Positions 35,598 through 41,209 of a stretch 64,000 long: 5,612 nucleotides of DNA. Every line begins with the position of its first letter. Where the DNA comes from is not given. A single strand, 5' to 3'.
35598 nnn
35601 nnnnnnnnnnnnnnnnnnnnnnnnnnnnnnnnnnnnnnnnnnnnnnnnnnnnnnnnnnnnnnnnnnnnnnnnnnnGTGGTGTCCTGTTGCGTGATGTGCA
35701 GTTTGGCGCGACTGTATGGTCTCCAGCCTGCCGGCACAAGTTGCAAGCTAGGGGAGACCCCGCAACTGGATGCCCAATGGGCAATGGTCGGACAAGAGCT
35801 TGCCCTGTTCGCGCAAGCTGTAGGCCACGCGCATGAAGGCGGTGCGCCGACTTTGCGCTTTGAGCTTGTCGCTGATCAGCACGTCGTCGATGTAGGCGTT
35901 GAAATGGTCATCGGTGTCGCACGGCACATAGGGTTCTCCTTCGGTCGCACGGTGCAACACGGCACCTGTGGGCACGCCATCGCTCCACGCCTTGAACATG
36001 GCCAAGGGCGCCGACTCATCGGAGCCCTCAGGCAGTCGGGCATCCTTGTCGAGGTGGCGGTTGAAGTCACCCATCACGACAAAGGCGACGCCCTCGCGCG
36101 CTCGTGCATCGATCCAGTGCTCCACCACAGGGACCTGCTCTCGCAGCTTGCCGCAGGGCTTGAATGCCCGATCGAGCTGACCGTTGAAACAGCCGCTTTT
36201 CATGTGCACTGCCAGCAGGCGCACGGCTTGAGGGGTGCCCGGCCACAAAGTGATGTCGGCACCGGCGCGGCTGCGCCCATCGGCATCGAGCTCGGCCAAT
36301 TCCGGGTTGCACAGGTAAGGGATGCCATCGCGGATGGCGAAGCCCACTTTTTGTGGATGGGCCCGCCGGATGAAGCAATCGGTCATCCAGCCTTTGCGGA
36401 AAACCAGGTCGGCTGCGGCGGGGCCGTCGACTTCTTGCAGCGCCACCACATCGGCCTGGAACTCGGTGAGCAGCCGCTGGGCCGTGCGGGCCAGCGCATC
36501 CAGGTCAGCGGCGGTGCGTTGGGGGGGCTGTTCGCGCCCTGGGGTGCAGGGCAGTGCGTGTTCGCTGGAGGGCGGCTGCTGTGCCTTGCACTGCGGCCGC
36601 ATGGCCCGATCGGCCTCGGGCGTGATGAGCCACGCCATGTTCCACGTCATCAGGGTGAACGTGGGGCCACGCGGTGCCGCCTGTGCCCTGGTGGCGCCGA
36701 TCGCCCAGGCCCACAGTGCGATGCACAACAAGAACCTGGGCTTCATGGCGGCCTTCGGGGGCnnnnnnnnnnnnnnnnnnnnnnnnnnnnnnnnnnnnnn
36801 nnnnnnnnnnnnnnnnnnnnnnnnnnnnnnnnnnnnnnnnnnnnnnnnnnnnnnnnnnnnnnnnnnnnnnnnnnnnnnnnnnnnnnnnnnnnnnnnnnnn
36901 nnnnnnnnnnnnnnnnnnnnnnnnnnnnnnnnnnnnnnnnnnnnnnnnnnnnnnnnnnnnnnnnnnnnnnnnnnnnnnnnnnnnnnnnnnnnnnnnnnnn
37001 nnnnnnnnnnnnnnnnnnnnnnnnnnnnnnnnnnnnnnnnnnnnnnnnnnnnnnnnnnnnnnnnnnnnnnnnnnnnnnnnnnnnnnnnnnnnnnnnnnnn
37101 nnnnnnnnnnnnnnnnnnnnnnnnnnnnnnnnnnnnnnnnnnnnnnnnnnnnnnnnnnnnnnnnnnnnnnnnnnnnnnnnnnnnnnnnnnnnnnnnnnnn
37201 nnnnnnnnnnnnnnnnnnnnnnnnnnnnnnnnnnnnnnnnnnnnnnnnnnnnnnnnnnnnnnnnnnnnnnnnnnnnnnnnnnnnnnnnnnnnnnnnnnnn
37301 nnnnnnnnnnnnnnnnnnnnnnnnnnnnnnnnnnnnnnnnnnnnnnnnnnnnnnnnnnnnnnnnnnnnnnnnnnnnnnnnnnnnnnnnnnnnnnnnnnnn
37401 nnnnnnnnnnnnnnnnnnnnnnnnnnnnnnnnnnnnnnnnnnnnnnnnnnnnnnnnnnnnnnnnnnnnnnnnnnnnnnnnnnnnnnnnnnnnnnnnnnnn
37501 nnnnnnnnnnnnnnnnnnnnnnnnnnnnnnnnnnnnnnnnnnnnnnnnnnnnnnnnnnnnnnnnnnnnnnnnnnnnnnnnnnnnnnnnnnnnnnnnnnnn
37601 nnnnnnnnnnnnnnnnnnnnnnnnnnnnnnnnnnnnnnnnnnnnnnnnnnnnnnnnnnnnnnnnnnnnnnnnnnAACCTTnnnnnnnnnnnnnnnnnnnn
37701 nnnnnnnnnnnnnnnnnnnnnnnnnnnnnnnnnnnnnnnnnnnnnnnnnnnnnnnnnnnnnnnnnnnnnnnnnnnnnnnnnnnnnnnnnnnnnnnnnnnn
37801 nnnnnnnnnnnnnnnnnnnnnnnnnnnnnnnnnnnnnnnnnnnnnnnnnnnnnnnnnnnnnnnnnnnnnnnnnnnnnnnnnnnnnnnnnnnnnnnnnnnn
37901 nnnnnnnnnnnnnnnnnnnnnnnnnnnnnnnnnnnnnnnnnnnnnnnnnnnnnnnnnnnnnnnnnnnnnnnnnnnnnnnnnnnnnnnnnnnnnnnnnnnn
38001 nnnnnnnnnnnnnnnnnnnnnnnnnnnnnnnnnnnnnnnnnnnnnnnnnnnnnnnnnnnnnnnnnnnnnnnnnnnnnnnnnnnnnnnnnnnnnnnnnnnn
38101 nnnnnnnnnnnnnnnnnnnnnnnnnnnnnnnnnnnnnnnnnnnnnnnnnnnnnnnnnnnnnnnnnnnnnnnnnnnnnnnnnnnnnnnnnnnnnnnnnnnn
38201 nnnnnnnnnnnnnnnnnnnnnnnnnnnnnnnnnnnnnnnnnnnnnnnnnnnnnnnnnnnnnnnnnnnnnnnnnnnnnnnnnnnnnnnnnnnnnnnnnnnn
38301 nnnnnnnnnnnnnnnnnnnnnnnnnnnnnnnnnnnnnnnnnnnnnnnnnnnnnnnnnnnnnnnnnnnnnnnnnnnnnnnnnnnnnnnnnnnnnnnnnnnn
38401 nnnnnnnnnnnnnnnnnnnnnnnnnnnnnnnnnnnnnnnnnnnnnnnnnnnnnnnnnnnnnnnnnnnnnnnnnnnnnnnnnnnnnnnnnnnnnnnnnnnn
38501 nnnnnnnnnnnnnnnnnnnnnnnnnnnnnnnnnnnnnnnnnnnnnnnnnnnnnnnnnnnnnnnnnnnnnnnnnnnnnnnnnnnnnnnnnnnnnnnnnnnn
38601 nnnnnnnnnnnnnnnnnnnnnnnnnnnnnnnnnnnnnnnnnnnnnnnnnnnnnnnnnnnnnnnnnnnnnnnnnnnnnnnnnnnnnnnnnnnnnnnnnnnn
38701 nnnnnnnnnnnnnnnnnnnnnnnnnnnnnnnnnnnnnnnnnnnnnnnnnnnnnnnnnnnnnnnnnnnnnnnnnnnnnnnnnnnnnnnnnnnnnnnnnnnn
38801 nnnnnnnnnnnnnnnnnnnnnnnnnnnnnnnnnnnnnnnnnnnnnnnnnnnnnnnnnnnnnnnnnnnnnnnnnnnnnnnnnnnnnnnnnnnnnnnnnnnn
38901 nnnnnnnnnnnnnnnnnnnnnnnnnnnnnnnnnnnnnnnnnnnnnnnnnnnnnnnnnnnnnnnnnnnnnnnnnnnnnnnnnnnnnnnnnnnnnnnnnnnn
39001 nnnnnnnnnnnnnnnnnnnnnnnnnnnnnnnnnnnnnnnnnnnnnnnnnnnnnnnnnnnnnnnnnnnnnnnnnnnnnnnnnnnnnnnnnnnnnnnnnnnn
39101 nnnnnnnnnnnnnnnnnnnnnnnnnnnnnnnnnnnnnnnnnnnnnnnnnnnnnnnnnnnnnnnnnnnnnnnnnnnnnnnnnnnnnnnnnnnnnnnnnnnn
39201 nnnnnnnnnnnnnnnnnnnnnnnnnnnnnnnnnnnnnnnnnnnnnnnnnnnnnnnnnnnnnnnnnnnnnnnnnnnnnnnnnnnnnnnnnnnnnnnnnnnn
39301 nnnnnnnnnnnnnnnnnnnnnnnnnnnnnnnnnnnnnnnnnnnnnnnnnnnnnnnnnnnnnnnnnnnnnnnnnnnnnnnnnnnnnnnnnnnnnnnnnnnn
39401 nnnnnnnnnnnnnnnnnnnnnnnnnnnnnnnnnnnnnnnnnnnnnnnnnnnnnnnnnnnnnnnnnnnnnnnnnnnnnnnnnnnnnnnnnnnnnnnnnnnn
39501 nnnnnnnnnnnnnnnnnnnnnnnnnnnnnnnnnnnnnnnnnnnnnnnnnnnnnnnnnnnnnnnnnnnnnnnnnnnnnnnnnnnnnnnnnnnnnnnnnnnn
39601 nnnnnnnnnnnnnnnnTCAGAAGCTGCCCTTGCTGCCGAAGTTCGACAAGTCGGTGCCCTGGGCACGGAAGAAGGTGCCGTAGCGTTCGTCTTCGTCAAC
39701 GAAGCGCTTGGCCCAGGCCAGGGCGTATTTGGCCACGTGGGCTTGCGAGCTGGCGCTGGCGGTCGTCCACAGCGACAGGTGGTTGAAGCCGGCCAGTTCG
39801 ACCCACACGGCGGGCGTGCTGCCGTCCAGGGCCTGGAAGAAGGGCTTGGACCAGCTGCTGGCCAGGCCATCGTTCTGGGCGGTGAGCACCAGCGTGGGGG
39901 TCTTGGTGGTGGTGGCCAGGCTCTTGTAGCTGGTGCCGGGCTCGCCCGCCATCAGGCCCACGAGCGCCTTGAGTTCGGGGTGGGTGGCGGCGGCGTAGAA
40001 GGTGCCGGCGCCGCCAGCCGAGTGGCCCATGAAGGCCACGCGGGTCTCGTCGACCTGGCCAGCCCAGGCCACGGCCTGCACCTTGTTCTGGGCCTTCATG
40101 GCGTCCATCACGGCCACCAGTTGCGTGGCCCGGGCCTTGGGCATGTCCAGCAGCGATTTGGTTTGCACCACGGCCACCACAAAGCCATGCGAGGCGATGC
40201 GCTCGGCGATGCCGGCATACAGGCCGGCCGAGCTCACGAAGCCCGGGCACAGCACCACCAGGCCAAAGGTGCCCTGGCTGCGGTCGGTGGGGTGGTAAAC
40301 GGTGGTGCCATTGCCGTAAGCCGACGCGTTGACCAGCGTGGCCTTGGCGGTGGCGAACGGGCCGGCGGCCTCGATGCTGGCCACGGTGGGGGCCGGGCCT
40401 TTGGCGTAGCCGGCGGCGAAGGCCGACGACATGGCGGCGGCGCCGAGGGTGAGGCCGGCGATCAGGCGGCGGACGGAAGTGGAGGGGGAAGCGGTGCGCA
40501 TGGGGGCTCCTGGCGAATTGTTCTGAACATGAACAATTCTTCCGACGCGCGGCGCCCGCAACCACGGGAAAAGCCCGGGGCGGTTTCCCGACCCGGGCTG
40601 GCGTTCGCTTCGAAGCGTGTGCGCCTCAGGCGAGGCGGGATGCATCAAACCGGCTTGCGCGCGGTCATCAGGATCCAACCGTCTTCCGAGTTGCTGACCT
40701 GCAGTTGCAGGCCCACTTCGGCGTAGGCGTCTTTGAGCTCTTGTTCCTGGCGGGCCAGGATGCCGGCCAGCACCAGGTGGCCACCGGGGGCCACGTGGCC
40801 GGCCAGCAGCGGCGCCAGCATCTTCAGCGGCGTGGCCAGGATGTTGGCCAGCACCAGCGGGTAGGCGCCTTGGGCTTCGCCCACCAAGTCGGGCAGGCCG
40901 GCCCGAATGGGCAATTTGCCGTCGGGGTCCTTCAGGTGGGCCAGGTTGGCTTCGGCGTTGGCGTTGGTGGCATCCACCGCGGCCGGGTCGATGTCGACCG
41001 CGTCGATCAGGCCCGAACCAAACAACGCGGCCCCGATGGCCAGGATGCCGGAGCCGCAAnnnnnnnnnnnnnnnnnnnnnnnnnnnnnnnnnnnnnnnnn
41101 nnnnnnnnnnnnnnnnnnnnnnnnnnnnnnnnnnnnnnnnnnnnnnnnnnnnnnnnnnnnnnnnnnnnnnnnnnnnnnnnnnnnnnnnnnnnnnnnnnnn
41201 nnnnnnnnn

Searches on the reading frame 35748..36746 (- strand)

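Call 3: search_protein_families(library=pfam, proteins=[window:35748-36746:-], max_evalue=0.1)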
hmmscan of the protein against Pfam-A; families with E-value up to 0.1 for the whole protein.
window:35748-36746:- (332 aa): 1 family
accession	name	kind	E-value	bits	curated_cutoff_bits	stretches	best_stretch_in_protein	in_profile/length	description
PF03372.29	Exo_endo_phos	-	3.3e-11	43.8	24.5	1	33-321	1-225/225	Endonuclease/Exonuclease/phosphatase family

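Call 4: search_protein_families(library=ncbifam, proteins=[window:35748-36746:-], max_evalue=0.1)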
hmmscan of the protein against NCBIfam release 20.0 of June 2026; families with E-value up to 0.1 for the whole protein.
window:35748-36746:- (332 aa): 2 families
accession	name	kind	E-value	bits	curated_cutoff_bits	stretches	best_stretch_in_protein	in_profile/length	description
TIGR00633.1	xth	equivalog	0.01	15.4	99.05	0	286-328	220-254/255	exodeoxyribonuclease III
TIGR00195.1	exoDNase_III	equivalog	0.02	14.5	182.55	0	284-327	214-253/254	exodeoxyribonuclease III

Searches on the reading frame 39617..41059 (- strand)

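Call 93: search_protein_families(library=pfam, proteins=[window:39617-41059:-], max_evalue=0.00001)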
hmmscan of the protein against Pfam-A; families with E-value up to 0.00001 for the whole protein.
window:39617-41059:- (480 aa): 4 families
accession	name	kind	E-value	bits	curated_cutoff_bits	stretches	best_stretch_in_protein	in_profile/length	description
PF12740.14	PETase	-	1.3e-56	192.4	28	1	216-465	5-244/263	PET hydrolase-like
PF07224.18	Chlorophyllase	-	2.6e-08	33.5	26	1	258-366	35-147/301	Chlorophyllase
PF03403.19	PAF-AH_p_II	-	6.4e-07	28.7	20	0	262-301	97-136/372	Platelet-activating factor acetylhydrolase, isoform II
PF12146.15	Hydrolase_4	-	1.6e-06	28.1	27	0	266-367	5-105/239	Serine aminopeptidase, S33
